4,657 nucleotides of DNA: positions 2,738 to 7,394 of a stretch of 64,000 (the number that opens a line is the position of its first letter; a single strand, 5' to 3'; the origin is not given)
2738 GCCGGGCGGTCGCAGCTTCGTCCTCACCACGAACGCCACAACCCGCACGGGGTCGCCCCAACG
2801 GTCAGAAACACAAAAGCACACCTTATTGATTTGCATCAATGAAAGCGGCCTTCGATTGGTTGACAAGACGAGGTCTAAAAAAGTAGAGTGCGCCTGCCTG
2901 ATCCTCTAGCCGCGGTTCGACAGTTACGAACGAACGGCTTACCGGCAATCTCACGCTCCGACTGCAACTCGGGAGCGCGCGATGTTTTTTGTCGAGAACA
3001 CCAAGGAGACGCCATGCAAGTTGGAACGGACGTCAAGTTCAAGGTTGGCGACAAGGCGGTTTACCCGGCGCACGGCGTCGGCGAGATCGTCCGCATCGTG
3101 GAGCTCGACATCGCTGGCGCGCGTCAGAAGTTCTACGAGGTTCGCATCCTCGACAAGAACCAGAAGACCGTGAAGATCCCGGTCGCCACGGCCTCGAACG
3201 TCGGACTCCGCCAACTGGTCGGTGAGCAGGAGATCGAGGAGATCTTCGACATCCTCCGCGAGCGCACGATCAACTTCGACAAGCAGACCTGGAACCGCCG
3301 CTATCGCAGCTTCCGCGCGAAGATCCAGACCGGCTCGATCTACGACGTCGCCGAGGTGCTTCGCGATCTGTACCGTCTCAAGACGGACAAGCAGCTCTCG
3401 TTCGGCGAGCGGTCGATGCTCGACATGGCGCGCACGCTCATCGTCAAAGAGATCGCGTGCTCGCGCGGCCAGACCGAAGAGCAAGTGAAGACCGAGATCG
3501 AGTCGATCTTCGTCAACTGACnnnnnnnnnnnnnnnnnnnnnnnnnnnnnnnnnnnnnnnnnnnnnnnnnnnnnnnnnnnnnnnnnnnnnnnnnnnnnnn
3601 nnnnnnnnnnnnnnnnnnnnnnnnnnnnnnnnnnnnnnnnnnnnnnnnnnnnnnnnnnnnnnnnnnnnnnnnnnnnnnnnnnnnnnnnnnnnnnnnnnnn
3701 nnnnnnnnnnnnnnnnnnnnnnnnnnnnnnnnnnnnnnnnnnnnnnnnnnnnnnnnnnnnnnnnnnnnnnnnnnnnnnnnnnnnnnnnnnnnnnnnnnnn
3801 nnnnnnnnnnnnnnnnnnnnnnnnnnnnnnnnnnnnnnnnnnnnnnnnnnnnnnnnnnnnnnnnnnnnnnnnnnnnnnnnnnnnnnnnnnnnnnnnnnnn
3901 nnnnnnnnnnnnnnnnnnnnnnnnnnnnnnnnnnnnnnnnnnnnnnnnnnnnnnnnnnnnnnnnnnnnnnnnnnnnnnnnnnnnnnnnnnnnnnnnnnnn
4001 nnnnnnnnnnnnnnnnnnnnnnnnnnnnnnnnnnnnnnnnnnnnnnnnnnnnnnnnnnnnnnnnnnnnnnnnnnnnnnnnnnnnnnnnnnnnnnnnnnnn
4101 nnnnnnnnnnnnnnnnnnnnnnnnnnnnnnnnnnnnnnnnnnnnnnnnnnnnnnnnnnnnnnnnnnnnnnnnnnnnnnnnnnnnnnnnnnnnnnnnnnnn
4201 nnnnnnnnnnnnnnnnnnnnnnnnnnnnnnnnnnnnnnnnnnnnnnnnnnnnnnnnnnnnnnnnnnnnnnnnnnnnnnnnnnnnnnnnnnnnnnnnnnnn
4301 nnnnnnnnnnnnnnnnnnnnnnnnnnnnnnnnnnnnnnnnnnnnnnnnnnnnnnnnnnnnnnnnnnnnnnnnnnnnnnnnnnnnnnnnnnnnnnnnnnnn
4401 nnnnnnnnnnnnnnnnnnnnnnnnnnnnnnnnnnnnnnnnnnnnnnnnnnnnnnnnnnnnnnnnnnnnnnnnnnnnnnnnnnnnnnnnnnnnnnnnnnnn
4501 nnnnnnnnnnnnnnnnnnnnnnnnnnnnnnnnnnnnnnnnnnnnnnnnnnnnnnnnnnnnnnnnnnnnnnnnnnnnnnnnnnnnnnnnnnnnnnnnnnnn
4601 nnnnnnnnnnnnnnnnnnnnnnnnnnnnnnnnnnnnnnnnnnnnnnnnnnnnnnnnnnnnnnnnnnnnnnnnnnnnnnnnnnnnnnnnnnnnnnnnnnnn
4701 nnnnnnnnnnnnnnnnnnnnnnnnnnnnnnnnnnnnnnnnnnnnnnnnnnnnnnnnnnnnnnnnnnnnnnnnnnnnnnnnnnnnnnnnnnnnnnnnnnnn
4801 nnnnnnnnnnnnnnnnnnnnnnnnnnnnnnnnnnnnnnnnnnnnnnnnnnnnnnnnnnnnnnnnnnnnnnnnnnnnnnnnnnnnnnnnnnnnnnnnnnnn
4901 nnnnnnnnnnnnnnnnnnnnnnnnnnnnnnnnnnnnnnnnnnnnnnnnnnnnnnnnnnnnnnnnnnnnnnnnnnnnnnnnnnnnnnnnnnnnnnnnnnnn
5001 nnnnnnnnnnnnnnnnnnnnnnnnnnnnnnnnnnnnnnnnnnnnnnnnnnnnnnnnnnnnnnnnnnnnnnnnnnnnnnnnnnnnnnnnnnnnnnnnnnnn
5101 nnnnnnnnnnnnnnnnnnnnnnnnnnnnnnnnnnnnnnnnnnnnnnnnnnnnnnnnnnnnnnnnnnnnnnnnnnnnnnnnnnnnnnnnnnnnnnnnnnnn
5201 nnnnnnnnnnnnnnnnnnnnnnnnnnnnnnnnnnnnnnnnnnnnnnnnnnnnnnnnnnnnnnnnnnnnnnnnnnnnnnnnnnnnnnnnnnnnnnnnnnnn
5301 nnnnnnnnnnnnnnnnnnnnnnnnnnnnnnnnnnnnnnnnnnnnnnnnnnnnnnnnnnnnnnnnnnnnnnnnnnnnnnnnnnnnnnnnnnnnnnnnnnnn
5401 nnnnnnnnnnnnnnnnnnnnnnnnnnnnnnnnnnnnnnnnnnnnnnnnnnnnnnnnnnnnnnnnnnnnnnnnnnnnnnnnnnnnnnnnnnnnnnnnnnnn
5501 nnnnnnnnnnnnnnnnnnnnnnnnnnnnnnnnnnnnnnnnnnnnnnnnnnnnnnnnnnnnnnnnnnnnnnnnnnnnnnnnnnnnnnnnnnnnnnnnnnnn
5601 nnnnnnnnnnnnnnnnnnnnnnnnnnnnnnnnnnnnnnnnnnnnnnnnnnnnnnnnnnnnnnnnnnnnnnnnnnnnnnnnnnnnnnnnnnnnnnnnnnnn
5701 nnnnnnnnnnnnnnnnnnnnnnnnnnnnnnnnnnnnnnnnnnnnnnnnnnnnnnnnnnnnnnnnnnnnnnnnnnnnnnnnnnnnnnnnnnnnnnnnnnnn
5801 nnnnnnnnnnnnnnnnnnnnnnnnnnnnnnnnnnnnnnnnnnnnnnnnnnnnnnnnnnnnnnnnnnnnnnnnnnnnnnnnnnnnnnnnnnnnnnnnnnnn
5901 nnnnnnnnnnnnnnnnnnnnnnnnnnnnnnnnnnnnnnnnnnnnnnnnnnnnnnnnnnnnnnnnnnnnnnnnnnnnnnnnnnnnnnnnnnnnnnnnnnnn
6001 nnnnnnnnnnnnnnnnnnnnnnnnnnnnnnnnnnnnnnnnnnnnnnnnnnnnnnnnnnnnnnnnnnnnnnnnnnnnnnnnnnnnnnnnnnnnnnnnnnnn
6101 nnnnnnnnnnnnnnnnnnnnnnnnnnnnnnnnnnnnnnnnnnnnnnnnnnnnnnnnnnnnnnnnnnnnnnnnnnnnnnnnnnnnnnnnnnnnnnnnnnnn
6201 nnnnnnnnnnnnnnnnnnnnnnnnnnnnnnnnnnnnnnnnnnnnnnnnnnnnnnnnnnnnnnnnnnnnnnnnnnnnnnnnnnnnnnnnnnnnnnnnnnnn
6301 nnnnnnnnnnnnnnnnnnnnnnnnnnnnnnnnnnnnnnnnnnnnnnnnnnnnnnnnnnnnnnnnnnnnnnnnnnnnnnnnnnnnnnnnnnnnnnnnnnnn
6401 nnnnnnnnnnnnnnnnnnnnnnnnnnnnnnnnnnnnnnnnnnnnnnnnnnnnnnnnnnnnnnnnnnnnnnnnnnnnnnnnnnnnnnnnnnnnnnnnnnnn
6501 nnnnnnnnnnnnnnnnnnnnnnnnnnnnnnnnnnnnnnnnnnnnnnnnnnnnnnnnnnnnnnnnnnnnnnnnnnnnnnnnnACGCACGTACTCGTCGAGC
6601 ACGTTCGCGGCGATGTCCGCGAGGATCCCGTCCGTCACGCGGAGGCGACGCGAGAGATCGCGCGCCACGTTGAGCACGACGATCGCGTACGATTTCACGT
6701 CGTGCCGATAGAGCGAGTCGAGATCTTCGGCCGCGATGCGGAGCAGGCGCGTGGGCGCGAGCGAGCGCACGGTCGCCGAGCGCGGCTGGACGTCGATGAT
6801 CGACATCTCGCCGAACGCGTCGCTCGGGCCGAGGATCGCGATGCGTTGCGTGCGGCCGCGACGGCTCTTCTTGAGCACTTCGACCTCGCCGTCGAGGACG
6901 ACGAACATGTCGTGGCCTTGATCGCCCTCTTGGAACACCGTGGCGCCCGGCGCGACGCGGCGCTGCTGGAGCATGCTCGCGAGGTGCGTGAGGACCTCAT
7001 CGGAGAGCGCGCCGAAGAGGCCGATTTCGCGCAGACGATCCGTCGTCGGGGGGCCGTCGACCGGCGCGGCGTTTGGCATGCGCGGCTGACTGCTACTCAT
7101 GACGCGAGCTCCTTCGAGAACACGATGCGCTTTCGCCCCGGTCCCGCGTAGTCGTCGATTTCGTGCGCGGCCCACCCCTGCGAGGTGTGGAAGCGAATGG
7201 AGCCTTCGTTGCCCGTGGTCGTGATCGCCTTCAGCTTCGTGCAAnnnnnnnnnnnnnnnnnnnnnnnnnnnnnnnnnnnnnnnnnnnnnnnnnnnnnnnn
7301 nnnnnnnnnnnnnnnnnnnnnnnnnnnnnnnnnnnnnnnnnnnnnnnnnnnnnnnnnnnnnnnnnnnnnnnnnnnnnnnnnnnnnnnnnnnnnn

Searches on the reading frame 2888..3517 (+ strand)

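Call 36: search_protein_families(library=pfam, proteins=[window:2888-3517:+], max_evalue=0.0001)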
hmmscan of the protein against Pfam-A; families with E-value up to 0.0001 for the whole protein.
window:2888-3517:+ (210 aa): 2 families
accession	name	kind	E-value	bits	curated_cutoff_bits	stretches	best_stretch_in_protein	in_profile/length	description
PF21095.3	CarD_C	-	1.6e-28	99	23.1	1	118-204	1-86/87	CarD, C-terminal domain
PF02559.22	CarD_TRCF_RID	-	4.7e-11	43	23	1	51-108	1-54/57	CarD-like/TRCF RID domain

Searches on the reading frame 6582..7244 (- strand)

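Call 36: search_protein_families(library=pfam, proteins=[window:6582-7244:-], max_evalue=0.0001)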
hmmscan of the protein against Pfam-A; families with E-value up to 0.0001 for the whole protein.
window:6582-7244:- (221 aa): 1 family
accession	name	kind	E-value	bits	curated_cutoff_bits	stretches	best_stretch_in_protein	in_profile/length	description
PF00027.35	cNMP_binding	-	2.7e-23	82.2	27.5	1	95-181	2-88/89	Cyclic nucleotide-binding domain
